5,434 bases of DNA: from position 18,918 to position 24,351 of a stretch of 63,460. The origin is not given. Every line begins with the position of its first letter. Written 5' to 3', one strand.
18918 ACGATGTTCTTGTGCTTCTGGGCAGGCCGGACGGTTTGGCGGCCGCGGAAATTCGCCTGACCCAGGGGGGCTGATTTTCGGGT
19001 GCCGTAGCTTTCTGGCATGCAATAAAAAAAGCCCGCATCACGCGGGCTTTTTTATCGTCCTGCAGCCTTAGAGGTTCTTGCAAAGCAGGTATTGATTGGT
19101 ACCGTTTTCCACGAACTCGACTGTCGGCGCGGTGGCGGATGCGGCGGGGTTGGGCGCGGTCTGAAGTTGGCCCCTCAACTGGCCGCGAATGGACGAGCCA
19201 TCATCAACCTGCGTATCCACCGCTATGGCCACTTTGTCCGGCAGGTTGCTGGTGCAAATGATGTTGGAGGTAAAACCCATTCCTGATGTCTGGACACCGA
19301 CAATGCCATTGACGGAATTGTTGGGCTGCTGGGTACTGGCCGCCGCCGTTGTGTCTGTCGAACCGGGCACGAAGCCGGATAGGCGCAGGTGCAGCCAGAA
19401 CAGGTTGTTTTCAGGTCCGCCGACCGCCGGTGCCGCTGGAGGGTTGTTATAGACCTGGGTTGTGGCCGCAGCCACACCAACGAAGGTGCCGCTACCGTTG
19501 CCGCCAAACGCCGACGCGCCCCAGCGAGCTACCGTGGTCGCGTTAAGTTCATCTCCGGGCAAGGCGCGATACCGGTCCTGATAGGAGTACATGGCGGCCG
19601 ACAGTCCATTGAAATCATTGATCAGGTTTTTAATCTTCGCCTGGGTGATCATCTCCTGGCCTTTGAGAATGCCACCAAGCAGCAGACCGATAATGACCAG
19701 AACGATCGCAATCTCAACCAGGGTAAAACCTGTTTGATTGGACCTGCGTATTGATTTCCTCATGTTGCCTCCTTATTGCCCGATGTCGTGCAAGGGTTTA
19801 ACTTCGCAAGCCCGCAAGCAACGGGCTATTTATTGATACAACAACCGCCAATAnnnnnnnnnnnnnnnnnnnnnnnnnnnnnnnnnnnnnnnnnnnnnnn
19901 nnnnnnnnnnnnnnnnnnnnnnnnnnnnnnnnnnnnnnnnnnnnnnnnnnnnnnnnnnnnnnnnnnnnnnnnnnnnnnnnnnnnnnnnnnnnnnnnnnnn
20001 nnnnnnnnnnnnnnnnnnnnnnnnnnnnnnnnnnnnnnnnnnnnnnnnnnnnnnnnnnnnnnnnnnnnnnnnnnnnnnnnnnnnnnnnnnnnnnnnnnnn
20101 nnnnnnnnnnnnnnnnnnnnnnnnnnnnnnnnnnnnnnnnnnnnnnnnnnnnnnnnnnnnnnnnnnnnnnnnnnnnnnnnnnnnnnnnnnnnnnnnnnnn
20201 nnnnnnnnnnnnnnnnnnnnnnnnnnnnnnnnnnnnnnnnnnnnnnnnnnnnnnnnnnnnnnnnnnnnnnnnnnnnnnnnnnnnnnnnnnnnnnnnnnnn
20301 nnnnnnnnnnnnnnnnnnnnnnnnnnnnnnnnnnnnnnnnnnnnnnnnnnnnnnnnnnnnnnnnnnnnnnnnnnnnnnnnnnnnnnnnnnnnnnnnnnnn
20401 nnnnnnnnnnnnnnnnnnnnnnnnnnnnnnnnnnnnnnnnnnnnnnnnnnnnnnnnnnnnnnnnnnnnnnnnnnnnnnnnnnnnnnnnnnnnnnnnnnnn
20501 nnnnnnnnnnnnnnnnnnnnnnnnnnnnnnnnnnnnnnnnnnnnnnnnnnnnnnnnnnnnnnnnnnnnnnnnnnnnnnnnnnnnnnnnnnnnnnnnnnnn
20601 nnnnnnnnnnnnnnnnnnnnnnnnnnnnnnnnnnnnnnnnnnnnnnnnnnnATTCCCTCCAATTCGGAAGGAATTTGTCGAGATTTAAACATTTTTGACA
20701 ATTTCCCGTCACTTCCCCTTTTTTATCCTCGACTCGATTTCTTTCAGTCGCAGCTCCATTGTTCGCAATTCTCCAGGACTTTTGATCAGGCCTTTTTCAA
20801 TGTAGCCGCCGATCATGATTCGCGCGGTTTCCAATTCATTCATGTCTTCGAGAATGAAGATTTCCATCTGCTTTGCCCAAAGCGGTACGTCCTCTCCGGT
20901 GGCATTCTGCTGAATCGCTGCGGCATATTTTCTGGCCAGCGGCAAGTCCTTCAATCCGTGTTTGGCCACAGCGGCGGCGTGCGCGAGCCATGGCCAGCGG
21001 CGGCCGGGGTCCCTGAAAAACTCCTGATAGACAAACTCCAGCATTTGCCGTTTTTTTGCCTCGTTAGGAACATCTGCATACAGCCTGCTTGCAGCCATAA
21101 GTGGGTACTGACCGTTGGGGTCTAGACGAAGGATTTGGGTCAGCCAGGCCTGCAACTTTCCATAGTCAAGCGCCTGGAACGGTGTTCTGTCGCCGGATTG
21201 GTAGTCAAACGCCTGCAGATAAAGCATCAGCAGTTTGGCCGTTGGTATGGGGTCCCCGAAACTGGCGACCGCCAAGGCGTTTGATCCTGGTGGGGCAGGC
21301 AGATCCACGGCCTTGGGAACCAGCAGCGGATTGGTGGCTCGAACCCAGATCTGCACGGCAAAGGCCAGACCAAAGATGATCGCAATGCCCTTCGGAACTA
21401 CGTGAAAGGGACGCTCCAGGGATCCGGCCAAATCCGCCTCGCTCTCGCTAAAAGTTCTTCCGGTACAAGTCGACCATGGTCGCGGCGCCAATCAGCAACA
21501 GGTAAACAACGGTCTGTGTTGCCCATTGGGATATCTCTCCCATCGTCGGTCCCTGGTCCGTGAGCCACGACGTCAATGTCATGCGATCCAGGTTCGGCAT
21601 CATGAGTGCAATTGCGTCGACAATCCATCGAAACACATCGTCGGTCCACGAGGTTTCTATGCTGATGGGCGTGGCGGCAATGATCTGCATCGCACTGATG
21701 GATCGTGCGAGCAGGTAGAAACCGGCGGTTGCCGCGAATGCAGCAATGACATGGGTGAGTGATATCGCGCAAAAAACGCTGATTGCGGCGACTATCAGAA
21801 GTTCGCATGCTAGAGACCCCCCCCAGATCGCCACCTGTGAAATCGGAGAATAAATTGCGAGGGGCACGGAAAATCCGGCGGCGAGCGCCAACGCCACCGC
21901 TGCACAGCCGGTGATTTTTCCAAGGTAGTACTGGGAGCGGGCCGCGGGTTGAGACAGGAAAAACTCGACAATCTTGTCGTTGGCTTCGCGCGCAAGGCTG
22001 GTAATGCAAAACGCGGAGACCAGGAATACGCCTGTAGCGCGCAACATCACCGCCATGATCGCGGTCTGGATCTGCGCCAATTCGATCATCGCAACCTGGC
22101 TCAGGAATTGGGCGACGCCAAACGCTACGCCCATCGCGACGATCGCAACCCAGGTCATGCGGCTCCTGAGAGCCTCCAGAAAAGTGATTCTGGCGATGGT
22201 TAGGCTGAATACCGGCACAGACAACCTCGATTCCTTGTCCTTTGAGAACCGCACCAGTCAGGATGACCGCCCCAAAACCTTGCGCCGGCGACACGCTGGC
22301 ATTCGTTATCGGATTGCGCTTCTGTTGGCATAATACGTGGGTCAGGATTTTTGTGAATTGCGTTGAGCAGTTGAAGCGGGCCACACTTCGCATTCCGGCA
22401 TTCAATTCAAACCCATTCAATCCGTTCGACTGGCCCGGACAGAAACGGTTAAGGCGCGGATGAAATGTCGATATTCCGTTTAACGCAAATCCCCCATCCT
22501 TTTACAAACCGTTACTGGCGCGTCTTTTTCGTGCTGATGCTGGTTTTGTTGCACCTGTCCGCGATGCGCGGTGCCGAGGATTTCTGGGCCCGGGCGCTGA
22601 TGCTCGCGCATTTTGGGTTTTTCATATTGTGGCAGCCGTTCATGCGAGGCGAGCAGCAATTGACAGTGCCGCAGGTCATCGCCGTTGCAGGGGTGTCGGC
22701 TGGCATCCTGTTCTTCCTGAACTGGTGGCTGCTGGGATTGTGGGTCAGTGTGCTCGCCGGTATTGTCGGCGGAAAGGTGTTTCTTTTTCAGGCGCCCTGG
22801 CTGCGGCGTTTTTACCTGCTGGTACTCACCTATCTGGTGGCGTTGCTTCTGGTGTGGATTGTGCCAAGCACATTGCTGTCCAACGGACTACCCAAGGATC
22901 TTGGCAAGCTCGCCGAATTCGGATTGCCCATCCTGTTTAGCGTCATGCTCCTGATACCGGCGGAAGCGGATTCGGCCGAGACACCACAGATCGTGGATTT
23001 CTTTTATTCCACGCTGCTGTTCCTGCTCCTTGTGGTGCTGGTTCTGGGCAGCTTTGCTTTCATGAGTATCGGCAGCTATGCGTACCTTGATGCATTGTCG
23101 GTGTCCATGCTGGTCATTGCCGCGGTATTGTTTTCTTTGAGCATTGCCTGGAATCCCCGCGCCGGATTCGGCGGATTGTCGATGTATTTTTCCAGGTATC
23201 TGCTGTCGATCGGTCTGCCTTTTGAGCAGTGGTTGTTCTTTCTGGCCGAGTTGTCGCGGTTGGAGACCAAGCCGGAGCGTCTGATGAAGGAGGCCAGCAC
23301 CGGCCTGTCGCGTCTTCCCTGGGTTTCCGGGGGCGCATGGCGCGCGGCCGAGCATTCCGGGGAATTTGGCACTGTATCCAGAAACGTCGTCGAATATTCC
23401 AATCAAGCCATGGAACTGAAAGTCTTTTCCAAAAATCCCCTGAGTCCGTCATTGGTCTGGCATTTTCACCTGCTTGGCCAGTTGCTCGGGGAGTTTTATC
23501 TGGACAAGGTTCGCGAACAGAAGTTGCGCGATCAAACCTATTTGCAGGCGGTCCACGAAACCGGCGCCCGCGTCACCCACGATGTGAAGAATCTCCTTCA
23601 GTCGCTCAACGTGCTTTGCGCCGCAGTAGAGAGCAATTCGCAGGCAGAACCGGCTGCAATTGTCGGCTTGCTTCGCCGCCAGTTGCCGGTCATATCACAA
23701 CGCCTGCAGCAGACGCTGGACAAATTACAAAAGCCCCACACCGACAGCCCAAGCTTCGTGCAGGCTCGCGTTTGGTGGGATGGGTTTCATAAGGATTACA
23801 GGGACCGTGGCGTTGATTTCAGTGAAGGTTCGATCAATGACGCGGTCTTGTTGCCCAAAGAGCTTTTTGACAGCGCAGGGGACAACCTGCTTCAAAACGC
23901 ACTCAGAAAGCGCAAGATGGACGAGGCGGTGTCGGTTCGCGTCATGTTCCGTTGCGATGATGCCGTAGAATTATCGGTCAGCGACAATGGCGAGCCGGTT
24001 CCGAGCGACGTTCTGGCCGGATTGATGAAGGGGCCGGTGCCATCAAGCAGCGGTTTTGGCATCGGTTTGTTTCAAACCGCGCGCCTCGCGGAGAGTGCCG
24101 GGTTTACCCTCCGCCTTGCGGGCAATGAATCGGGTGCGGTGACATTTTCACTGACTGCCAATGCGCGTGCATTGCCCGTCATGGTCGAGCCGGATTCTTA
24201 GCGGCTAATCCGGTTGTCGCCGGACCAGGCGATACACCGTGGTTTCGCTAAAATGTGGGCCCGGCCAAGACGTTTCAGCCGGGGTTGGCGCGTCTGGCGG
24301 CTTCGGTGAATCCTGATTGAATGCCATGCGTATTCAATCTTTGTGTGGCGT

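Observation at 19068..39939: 21-kb sigma-54-wired, MSHA-like type IV filament locus with an atypical parts list, between core genes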

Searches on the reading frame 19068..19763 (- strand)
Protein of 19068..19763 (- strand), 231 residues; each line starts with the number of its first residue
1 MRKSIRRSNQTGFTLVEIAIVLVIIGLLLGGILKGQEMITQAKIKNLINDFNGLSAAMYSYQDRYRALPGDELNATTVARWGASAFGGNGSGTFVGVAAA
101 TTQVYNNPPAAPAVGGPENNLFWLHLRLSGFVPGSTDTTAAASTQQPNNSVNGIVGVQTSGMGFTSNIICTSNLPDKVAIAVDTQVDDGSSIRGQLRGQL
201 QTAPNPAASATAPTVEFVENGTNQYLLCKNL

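Call 4: search_protein_families(library=pfam, proteins=[window:19068-19763:-], max_evalue=0.01)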
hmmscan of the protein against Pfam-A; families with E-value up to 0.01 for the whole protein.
window:19068-19763:- (231 aa): 1 family
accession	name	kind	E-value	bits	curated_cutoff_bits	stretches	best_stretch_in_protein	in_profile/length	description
PF07963.17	N_methyl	-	4e-07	29.8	21.2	1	7-33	1-27/27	Prokaryotic N-terminal methylation motif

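Call 6: search_protein_families(library=ncbifam, proteins=[window:19068-19763:-], max_evalue=0.01)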
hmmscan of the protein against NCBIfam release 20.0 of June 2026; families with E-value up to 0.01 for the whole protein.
window:19068-19763:- (231 aa): 5 families
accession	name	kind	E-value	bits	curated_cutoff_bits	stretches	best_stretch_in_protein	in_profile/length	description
TIGR01710.1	typeII_sec_gspG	equivalog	1.3e-05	25.3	88.85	1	12-71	2-62/134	type II secretion system major pseudopilin GspG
TIGR01708.2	typeII_sec_gspH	equivalog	2.1e-05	24.6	80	1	10-34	1-25/169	type II secretion system minor pseudopilin GspH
TIGR02532.1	IV_pilin_GFxxxE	domain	9.5e-05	22.1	16.3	1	10-32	1-23/24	prepilin-type N-terminal cleavage/methylation domain-containing protein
NF041775.1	typeIV_PilA_Myxo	equivalog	0.0018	18.3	400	1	1-102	1-97/214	type IV pilin protein PilA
NF040999.1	pilin_ComGC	equivalog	0.003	17.7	75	1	11-29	2-20/84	competence type IV pilus major pilin ComGC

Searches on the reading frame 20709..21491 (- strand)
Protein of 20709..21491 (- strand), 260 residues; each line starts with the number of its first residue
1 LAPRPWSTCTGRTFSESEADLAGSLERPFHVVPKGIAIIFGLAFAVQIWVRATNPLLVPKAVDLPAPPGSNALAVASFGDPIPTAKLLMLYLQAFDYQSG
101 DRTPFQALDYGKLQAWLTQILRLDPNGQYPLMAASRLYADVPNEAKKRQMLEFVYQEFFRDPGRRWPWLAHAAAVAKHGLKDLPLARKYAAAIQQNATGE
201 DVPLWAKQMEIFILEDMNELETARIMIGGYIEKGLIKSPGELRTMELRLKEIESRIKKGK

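Call 4: search_protein_families(library=pfam, proteins=[window:20709-21491:-], max_evalue=0.01)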
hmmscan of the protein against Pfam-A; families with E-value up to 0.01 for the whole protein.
window:20709-21491:- (260 aa): 0 families

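Call 6: search_protein_families(library=ncbifam, proteins=[window:20709-21491:-], max_evalue=0.01)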
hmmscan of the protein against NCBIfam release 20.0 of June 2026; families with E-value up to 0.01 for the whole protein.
window:20709-21491:- (260 aa): 0 families

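Call 25: search_protein_families(library=pfam, proteins=[window:20712-21491:-], max_evalue=10)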
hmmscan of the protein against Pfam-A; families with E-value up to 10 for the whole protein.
window:20712-21491:- (260 aa): 0 families

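Call 66: find_homologous_proteins(query=window:20712-21431:-, max_evalue=0.001)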
Query window:20712-21431:- (240 aa): 3454 proteins with E <= 0.001 among 4010 candidates; the best 120 are listed.
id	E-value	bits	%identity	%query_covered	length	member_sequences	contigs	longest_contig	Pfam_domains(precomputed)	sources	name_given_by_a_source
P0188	6.3e-154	528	99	100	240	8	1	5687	-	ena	-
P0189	2.2e-138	478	90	100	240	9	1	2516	-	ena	-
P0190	4.2e-137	473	88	100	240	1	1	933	-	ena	-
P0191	2.6e-136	471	90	98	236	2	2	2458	-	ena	-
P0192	4.6e-136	470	89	100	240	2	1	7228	-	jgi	-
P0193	2.4e-131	455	86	98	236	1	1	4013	-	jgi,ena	jgi:hypothetical protein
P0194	7.8e-125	433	83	98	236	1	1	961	-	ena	-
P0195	1.5e-124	432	83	98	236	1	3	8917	-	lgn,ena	-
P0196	1.5e-124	432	83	98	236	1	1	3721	-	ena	-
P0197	1.6e-124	432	82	100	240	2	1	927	-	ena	-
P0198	2.1e-124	432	83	98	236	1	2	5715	-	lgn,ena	-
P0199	4.6e-124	431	83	98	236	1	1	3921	-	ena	-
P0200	5.8e-124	430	83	98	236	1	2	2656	-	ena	-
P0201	7.7e-124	430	83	98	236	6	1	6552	-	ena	-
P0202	5.6e-122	424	79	100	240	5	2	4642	-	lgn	-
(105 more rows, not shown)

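Call 81: search_solved_structures(query=A6, max_evalue=10)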
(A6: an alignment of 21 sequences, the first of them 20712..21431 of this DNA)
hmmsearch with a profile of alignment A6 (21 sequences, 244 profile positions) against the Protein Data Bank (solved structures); distinct sequences matched with E-value up to 10: 14.
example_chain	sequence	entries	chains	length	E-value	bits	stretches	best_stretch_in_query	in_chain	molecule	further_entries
8bu0_A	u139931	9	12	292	1e-06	31.7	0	84-107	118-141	Consensus tetratricopeptide repeat protein | Crystal structure of an 8-repeat consensus TPR superhelix with Zinc. | Monomer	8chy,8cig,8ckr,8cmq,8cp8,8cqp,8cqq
2fo7_A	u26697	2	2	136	0.00016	24.5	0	84-107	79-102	SYNTHETIC CONSENSUS TPR PROTEIN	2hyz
8ch0_A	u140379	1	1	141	0.00017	24.4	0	84-107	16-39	Consensus tetratricopeptide repeat protein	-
9qhb_A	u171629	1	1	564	0.0002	24.2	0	84-107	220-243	Engineered tetratricopeptide repeat protein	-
9qhc_A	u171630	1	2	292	0.00021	24.1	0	84-107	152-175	Engineered tetratricopeptide repeat protein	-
7obi_A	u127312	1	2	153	0.0052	19.6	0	87-126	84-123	CTPR-rv4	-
1na0_A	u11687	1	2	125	0.0078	19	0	84-107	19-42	designed protein CTPR3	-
9gzg_A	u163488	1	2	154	0.0081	18.9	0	87-107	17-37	Engineered CTPR protein with glutamic acids for conductivity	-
3kd7_A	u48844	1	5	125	0.015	18.1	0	84-107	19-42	CTPR390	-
2avp_A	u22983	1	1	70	0.016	18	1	84-107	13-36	synthetic consensus TPR protein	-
1na3_A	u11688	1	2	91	0.076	15.7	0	84-107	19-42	designed protein CTPR2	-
6v8e_A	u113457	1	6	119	0.18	14.6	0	84-107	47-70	Designed protein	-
6vfh_A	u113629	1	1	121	0.18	14.5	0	84-107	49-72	T33_dn10A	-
6vfi_B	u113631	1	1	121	0.19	14.5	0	84-107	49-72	O43_dn18B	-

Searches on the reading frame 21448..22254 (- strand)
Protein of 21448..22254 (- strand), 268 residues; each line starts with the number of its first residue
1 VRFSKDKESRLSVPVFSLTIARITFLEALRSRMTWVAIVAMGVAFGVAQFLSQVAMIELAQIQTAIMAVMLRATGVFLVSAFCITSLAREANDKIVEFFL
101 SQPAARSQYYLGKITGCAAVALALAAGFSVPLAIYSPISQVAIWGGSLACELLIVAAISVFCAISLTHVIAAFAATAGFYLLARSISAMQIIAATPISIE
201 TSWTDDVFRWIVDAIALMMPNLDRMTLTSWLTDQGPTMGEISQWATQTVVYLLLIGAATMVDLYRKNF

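Call 4: search_protein_families(library=pfam, proteins=[window:21448-22254:-], max_evalue=0.01)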
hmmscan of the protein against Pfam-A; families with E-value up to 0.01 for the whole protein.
window:21448-22254:- (268 aa): 1 family
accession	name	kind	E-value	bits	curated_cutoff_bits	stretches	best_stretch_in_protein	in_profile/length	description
PF12679.13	ABC2_membrane_2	-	4.6e-07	29.8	27.2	1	18-254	1-265/283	ABC-2 family transporter protein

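Call 6: search_protein_families(library=ncbifam, proteins=[window:21448-22254:-], max_evalue=0.01)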
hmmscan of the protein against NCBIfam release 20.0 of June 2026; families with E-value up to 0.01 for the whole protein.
window:21448-22254:- (268 aa): 1 family
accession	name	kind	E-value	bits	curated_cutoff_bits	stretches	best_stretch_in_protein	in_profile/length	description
NF047564.1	PSM_export_PmtD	equivalog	0.002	17.9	220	1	19-126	5-109/242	phenol-soluble modulin export ABC transporter permease subunit PmtD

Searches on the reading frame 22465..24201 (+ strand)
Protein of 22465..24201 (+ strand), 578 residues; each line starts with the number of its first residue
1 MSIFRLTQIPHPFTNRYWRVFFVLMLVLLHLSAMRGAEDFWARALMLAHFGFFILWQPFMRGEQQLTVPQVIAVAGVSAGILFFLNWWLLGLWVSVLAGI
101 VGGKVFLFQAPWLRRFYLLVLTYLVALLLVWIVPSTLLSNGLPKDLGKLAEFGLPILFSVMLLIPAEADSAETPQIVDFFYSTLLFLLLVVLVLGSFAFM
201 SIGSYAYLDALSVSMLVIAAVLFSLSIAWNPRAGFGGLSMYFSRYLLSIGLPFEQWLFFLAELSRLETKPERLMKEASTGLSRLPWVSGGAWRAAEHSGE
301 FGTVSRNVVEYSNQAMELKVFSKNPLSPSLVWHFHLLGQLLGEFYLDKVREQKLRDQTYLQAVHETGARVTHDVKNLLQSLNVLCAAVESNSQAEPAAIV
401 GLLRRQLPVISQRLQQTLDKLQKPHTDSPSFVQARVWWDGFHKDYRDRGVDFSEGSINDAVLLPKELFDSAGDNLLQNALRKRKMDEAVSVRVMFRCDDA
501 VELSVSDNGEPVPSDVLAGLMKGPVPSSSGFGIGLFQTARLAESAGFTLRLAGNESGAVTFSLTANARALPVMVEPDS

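Call 4: search_protein_families(library=pfam, proteins=[window:22465-24201:+], max_evalue=0.01)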
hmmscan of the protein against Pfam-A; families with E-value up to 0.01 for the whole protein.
window:22465-24201:+ (578 aa): 1 family
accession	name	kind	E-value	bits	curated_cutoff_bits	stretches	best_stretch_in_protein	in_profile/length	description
PF02518.31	HATPase_c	-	5.2e-08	33.7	26.4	1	473-564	11-106/111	Histidine kinase-, DNA gyrase B-, and HSP90-like ATPase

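Call 6: search_protein_families(library=ncbifam, proteins=[window:22465-24201:+], max_evalue=0.01)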
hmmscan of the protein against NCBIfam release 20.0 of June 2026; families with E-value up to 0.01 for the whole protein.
window:22465-24201:+ (578 aa): 9 families
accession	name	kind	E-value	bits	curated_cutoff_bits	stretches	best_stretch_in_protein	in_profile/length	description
TIGR02916.1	PEP_his_kin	equivalog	1.3e-11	43.8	300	1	352-561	464-674/679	XrtA/PEP-CTERM system histidine kinase PrsK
NF006800.0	PRK09303.1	equivalog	5.8e-05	22.2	342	1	474-541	279-351/383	histidine kinase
NF041777.1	sens_FixL_Rhizob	equivalog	0.00024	19.9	850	1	474-566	385-480/485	sensor protein FixL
TIGR02966.1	phoR_proteo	equivalog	0.0004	19.5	334.2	1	468-515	230-276/333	phosphate regulon sensor histidine kinase PhoR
NF045900.1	HisKinCpxALeg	equivalog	0.00055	18.8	800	1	413-520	290-397/451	two-component system sensor histidine kinase CpxA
TIGR01386.1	cztS_silS_copS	subfamily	0.0016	17.5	292.55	1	465-518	351-403/457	heavy metal sensor histidine kinase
NF007345.0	PRK09835.1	subfamily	0.0019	16.8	423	1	466-520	374-427/482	Cu(+)/Ag(+) sensor histidine kinase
NF007898.0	PRK10604.1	equivalog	0.0045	16.2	478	0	413-558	267-414/433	two-component system sensor histidine kinase RstB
NF008468.0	PRK11360.1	equivalog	0.0056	15.1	646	0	351-521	384-561/616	two-component system sensor histidine kinase AtoS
